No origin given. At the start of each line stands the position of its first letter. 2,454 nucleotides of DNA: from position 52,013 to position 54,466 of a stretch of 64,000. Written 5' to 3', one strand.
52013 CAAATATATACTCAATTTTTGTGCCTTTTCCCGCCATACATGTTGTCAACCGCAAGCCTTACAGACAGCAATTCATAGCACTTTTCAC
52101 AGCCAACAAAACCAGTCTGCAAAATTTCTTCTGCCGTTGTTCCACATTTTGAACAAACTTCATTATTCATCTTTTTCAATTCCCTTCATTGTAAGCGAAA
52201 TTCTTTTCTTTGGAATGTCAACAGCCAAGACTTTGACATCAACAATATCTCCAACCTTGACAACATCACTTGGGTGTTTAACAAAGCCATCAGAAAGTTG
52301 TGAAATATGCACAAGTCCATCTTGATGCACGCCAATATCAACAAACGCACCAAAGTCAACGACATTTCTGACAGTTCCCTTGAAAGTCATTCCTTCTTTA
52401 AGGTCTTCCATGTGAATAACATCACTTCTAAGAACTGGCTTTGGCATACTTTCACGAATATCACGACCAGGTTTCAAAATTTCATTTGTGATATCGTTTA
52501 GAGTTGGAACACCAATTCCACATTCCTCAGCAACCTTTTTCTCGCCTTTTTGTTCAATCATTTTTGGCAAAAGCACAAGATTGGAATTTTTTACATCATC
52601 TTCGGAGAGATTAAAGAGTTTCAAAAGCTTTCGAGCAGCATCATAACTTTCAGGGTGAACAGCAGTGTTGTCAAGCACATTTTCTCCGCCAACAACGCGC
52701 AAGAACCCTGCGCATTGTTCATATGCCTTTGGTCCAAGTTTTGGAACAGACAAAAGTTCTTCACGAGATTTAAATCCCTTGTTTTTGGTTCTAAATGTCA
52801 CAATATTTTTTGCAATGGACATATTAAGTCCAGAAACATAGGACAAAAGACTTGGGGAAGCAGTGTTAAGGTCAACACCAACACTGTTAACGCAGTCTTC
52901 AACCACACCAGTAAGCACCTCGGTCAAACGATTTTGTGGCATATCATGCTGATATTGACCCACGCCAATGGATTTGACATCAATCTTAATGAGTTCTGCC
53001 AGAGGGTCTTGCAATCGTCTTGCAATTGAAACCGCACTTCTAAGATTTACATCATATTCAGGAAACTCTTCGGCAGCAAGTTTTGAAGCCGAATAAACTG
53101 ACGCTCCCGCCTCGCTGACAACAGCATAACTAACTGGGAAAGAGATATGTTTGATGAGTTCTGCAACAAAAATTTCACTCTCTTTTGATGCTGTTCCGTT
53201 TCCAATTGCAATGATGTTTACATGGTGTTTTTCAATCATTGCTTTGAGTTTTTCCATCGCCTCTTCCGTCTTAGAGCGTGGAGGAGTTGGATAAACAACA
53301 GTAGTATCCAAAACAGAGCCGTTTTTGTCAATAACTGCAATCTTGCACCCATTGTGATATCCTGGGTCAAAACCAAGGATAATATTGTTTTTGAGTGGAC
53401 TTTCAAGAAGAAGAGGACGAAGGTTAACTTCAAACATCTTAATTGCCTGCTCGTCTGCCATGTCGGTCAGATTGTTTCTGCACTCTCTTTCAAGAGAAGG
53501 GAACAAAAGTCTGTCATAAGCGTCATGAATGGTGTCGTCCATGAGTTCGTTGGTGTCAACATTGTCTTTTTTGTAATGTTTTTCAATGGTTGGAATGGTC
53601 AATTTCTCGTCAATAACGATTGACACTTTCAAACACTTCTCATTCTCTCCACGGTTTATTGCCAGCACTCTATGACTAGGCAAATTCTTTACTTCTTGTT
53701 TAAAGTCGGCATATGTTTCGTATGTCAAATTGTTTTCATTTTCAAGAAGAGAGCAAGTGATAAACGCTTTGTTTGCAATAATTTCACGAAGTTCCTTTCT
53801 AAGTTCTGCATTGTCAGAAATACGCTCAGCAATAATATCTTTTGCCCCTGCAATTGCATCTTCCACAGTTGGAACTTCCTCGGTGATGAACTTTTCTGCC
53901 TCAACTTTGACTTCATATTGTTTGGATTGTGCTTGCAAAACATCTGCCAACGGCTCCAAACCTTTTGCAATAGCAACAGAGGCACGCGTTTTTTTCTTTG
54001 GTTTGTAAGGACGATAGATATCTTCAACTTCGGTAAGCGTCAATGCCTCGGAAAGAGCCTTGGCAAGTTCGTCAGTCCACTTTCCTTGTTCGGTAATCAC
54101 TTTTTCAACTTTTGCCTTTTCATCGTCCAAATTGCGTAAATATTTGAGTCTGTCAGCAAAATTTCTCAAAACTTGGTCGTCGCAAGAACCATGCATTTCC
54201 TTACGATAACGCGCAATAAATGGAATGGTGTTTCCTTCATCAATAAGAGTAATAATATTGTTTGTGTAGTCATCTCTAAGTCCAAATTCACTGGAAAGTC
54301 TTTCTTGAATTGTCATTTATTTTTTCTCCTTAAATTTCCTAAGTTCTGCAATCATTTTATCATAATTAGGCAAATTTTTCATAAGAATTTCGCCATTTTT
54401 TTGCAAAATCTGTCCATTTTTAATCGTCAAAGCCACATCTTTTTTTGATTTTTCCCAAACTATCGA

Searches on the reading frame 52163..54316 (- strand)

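Call 58: search_protein_families(library=pfam, proteins=[window:52163-54316:-], max_evalue=0.00001)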
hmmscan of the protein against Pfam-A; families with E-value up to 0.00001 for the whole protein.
window:52163-54316:- (717 aa): 9 families
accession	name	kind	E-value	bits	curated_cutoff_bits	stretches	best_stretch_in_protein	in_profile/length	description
PF16921.10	Tex_YqgF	-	2.9e-55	186.5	27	1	312-436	2-126/126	Tex protein YqgF-like domain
PF22706.1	Tex_central_region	-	5.9e-29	101.8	27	1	136-295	6-178/178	Tex central region-like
PF12836.13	HHH_3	-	9e-29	99.8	27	1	476-540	1-65/65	Helix-hairpin-helix motif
PF09371.15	Tex_N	-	7.5e-25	86.9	32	1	1-74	1-74/75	Tex-like protein N-terminal domain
PF00575.29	S1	-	2.1e-20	73.3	22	1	639-711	2-74/74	S1 RNA binding domain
PF17674.7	HHH_9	-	3.3e-18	66.7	23.1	1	546-621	1-70/70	HHH domain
PF14639.11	YqgF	-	2.9e-10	40.6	35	1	327-443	24-147/150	Holliday-junction resolvase-like of SPT6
PF14635.12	HHH_7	-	1.5e-09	38.6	27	1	446-541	2-103/104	Helix-hairpin-helix motif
PF23459.1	S1_RRP5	-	3.7e-06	27.8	27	1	639-706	1-68/72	RRP5 S1 domain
